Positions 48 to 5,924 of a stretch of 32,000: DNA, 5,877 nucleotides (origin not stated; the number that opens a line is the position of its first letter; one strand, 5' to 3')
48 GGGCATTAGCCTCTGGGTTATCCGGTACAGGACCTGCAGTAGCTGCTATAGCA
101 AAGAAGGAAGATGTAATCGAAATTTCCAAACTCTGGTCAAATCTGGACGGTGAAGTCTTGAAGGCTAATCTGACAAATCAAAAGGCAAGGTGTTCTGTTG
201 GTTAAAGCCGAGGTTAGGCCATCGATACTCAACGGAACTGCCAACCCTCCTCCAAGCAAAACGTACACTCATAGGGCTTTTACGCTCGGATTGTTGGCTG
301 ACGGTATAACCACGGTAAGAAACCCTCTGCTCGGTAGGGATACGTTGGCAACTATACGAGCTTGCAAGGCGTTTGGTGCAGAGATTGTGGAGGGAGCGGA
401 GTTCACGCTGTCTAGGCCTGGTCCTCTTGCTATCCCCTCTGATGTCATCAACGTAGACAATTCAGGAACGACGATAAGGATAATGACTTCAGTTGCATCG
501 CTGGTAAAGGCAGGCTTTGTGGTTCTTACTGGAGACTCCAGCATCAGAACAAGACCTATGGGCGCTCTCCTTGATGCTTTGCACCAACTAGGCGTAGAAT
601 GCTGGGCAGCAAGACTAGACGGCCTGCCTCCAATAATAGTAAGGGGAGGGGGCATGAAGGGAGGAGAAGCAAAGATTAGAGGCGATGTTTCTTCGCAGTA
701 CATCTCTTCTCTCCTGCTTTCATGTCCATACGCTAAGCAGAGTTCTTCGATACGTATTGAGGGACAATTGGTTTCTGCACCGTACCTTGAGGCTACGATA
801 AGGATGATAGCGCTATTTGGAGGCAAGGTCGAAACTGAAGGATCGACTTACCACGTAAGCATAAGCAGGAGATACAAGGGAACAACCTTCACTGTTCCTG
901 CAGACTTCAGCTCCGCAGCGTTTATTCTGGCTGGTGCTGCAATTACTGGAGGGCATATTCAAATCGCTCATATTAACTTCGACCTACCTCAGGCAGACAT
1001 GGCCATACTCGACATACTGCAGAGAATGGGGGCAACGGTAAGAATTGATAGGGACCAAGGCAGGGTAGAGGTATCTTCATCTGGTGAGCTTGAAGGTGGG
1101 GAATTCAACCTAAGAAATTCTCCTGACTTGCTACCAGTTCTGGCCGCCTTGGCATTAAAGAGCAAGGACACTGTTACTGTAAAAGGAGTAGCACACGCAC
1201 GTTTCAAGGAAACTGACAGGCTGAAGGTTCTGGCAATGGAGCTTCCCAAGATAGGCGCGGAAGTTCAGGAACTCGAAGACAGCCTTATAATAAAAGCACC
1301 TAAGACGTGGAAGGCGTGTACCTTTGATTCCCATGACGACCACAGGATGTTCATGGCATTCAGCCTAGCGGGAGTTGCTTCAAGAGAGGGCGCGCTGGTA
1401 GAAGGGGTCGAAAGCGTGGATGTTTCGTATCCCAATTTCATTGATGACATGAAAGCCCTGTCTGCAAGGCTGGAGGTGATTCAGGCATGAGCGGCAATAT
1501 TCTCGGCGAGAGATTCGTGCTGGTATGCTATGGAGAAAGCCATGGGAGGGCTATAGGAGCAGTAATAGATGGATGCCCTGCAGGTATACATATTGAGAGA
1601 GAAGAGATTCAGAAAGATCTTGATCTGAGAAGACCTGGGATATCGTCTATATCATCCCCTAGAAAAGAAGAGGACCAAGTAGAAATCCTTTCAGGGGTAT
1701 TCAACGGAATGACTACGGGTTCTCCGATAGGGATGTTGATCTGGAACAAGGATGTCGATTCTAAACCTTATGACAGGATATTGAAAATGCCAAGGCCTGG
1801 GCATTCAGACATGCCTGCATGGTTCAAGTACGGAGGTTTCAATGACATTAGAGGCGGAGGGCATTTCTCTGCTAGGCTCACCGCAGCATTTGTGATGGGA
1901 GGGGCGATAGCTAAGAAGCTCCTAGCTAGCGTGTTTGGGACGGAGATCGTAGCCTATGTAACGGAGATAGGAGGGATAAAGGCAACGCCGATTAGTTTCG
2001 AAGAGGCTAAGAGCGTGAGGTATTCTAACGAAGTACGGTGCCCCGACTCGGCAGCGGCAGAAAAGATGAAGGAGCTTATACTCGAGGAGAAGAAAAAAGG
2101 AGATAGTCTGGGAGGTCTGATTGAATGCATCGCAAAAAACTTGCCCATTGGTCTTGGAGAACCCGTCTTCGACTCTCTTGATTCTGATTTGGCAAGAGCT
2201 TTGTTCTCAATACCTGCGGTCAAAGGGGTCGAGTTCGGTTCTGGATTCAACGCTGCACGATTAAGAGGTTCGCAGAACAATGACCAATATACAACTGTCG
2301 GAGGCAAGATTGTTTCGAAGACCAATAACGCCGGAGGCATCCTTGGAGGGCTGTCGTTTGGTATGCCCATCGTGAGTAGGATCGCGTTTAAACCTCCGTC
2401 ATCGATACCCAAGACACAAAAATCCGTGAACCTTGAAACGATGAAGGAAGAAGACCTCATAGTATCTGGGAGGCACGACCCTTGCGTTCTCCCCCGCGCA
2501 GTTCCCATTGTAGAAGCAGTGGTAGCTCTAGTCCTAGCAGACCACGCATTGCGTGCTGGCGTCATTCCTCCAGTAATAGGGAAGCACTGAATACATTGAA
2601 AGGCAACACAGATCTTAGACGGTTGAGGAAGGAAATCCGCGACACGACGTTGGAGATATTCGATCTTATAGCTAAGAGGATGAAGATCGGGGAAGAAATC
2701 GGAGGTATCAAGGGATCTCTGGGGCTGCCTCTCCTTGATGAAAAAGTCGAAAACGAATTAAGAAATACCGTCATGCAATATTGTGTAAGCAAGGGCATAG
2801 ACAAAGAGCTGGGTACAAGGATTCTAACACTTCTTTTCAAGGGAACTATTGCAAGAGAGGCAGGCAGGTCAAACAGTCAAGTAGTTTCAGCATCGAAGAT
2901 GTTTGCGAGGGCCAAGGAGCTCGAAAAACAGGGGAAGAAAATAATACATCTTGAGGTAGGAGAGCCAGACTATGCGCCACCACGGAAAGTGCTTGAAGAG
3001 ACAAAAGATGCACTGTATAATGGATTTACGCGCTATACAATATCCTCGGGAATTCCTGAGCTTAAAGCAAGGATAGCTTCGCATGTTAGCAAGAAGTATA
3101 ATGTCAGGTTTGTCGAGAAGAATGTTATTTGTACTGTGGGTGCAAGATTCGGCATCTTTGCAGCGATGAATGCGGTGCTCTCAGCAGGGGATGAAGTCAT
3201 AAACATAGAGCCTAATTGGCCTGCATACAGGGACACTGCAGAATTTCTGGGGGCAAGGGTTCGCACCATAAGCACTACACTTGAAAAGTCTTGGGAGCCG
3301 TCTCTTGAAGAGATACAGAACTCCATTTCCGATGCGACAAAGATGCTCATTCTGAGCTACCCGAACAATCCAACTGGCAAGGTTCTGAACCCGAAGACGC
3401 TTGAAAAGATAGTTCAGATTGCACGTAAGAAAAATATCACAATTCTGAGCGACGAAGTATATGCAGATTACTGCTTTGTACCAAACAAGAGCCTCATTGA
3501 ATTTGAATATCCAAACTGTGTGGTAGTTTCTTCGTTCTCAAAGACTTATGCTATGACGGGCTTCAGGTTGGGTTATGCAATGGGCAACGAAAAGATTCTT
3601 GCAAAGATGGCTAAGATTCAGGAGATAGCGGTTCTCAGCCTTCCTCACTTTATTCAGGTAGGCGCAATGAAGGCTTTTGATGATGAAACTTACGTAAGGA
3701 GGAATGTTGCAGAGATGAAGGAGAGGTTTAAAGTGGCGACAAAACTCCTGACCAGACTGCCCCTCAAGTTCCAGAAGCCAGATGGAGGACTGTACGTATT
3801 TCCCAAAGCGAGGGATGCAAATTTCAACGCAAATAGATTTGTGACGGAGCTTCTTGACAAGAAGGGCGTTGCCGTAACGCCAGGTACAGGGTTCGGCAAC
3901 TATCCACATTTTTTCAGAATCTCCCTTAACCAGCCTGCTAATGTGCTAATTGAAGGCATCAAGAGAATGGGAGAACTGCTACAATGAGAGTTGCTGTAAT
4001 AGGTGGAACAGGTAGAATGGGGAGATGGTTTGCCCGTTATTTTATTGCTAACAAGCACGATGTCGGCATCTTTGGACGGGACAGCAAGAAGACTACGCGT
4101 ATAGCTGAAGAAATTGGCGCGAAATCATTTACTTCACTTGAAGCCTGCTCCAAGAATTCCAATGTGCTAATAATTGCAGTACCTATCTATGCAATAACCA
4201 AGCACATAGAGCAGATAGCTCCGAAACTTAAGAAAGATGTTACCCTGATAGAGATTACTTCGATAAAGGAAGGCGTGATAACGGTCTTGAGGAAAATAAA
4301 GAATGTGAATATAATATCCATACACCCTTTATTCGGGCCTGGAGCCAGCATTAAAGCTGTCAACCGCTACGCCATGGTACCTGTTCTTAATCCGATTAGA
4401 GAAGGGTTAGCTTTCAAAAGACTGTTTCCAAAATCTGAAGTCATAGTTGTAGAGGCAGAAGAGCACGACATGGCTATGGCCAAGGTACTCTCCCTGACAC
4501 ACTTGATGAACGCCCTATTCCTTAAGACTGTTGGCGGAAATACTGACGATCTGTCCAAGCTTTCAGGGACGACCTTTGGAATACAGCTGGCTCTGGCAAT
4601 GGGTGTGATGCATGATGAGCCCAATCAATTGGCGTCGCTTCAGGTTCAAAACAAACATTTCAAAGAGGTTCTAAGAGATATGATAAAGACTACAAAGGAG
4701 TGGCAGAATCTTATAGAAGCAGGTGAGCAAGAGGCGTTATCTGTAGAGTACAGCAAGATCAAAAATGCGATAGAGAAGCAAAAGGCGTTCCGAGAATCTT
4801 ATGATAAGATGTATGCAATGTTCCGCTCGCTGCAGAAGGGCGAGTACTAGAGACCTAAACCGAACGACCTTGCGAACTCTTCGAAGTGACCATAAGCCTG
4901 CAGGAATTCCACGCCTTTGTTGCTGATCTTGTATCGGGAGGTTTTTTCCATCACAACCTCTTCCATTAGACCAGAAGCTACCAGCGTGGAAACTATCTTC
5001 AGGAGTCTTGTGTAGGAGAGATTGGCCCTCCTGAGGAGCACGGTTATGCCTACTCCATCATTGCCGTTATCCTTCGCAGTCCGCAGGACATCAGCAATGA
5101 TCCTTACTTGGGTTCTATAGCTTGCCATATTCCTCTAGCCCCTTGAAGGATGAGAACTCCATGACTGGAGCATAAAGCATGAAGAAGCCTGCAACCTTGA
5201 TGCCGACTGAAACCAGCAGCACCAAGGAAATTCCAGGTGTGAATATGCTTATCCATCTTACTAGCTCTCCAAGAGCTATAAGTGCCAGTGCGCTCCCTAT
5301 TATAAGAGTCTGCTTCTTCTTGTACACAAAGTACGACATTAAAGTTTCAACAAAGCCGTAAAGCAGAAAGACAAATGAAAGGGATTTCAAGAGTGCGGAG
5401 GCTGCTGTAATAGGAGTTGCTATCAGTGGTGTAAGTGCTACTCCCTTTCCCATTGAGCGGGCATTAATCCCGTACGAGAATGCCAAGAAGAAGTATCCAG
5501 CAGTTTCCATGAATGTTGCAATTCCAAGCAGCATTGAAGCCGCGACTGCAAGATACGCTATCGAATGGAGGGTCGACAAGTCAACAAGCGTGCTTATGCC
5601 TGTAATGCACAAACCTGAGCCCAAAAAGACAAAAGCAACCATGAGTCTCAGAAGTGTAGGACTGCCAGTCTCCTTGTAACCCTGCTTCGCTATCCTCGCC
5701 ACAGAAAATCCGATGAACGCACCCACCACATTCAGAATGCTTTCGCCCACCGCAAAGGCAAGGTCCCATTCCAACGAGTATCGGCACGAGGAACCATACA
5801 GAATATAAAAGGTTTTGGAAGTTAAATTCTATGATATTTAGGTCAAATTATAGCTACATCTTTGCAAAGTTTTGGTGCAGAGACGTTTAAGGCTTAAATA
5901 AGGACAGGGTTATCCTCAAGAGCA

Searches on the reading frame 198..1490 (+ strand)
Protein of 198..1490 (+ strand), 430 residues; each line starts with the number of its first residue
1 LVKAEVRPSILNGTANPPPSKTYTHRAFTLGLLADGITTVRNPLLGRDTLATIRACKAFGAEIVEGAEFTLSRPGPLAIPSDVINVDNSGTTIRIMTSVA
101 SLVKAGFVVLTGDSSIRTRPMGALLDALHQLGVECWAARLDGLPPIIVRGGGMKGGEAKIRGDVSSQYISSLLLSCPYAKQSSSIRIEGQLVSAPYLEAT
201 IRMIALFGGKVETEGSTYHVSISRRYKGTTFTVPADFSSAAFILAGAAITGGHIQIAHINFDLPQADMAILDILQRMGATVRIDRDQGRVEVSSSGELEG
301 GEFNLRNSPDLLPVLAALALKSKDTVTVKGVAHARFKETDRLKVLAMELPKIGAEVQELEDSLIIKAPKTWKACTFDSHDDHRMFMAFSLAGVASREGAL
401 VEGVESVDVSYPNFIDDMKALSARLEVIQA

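Call 8: search_protein_families(library=pfam, proteins=[window:198-1490:+], max_evalue=0.001)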
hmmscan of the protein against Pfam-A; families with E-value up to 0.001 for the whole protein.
window:198-1490:+ (430 aa): 1 family
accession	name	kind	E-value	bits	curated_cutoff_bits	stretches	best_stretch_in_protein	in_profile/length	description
PF00275.25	EPSP_synthase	-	1.8e-103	346.9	22.8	1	9-418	5-417/417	EPSP synthase (3-phosphoshikimate 1-carboxyvinyltransferase)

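Call 72: list_cluster_members(proteins=[window:198-1490:+, window:5930-7297:+, window:29363-31291:+, window:23314-25161:-, window:27505-28473:-])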
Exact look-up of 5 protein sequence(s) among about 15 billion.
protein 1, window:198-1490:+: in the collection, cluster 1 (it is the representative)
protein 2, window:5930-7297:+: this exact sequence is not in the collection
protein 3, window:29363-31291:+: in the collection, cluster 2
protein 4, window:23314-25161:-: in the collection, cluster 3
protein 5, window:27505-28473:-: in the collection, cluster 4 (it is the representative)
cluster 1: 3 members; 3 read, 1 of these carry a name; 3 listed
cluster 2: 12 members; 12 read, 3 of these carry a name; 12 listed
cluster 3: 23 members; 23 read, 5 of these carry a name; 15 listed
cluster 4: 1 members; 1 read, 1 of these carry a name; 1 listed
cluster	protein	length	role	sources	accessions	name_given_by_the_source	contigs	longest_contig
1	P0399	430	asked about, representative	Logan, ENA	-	-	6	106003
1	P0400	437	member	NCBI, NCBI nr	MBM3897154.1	MAG: 3-phosphoshikimate 1-carboxyvinyltransferase [Thaumarchaeota archaeon] | 3-phosphoshikimate 1-carboxyvinyltransferase [Nitrososphaerota archaeon]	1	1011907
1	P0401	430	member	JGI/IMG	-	-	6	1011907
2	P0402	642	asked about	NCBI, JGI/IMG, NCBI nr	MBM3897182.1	MAG: hypothetical protein FJ358_01445 [Thaumarchaeota archaeon] | hypothetical protein [Nitrososphaerota archaeon]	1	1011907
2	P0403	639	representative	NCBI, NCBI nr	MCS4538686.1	MAG: PQQ-binding-like beta-propeller repeat protein [Thaumarchaeota archaeon] | PQQ-binding-like beta-propeller repeat protein [Nitrososphaerota archaeon]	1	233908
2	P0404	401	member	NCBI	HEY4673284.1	MAG TPA: PQQ-binding-like beta-propeller repeat protein, partial [Nitrososphaerales ...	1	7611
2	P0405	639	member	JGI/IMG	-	-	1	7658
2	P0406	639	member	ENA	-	-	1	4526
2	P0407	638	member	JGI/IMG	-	-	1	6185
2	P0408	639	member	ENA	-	-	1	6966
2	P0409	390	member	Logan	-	-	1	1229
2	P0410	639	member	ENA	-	-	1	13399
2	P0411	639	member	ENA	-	-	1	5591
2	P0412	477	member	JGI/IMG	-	-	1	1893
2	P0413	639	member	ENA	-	-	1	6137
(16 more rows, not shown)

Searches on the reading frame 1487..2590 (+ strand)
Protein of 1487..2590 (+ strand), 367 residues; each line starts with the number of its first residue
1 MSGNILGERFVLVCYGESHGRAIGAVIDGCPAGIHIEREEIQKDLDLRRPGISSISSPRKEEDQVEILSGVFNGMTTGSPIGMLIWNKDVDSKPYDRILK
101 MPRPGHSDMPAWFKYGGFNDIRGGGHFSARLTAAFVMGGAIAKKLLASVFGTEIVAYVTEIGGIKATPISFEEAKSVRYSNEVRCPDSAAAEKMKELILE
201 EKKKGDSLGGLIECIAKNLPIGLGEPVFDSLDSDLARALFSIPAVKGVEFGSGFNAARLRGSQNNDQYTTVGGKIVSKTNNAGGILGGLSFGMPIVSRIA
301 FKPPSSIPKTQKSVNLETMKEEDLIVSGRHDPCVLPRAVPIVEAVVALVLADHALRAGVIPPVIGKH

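Call 8: search_protein_families(library=pfam, proteins=[window:1487-2590:+], max_evalue=0.001)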
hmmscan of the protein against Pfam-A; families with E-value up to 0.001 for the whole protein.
window:1487-2590:+ (367 aa): 1 family
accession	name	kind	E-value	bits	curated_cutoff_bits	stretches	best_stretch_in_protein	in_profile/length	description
PF01264.26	Chorismate_synt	-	8e-137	455.8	27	1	11-355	2-327/327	Chorismate synthase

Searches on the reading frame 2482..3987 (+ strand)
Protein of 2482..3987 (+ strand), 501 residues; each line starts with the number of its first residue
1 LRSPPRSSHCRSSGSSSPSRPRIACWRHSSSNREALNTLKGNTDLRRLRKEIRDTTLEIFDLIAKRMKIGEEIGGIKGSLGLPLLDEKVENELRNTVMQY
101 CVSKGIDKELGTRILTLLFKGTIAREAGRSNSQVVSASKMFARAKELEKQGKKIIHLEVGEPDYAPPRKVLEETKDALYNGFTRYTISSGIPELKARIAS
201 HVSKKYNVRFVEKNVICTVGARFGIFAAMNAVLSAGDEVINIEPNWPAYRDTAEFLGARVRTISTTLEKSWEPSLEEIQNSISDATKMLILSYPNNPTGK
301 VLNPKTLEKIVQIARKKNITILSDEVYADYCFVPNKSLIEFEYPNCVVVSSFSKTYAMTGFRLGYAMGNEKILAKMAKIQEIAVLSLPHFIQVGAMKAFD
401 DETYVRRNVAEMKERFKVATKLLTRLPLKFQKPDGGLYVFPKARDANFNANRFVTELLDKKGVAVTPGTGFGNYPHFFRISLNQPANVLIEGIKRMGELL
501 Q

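Call 8: search_protein_families(library=pfam, proteins=[window:2482-3987:+], max_evalue=0.001)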
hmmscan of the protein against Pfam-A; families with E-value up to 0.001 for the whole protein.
window:2482-3987:+ (501 aa): 5 families
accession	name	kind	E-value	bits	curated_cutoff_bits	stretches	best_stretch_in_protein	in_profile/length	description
PF00155.27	Aminotran_1_2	-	5.1e-65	220.5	19.7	1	153-484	2-349/361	Aminotransferase class I and II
PF01817.26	CM_2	-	1.1e-12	48.4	27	1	48-126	1-79/80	Chorismate mutase type II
PF00266.25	Aminotran_5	-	3e-07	30.2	21.5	1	201-327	51-178/371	Aminotransferase class-V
PF01053.26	Cys_Met_Meta_PP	-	7.6e-06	25.2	27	1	225-328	80-177/381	Cys/Met metabolism PLP-dependent enzyme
PF01041.23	DegT_DnrJ_EryC1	-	0.00055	19.7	19.8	1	214-378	41-196/360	DegT/DnrJ/EryC1/StrS aminotransferase family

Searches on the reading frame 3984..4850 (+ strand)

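Call 8: search_protein_families(library=pfam, proteins=[window:3984-4850:+], max_evalue=0.001)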
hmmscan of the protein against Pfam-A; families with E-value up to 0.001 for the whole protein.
window:3984-4850:+ (288 aa): 10 families
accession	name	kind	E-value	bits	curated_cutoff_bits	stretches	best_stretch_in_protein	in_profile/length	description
PF02153.23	PDH_N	-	5.7e-15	55.6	26.5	1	17-121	2-112/154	Prephenate dehydrogenase, nucleotide-binding domain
PF03807.23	F420_oxidored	-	6.4e-13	49.6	21.6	1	2-92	1-92/94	NADP oxidoreductase coenzyme F420-dependent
PF03446.21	NAD_binding_2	-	2.1e-08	34.8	21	1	3-95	2-96/161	NAD binding domain of 6-phosphogluconate dehydrogenase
PF20463.3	PDH_C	-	8.1e-08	33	22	1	158-252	2-96/102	Prephenate dehydrogenase, dimerization domain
PF01408.29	GFO_IDH_MocA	-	1.3e-06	29.5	24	1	1-78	1-82/120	Oxidoreductase family, NAD-binding Rossmann fold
PF01210.29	NAD_Gly3P_dh_N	-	5.1e-06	27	23.1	1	3-92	2-103/158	NAD-dependent glycerol-3-phosphate dehydrogenase N-terminus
PF01488.26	Shikimate_DH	-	2.3e-05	24.9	24.3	1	3-91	15-111/138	Shikimate / quinate 5-dehydrogenase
PF05368.20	NmrA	-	8e-05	22.8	27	1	2-39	4-41/298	NmrA-like family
PF02826.25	2-Hacid_dh_C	-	0.00011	22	25.1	1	4-89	39-124/178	D-isomer specific 2-hydroxyacid dehydrogenase, NAD binding domain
PF07991.19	KARI_N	-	0.00026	21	20.6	1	2-126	6-127/165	Acetohydroxy acid isomeroreductase, NADPH-binding domain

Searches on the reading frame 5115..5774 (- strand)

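Call 8: search_protein_families(library=pfam, proteins=[window:5115-5774:-], max_evalue=0.001)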
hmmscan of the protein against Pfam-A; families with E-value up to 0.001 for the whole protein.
window:5115-5774:- (219 aa): 1 family
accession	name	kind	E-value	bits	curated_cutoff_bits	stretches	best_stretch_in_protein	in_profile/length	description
PF24365.1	DUF7521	-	0.00076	20.2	27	1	14-85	4-74/82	Family of unknown function (DUF7521)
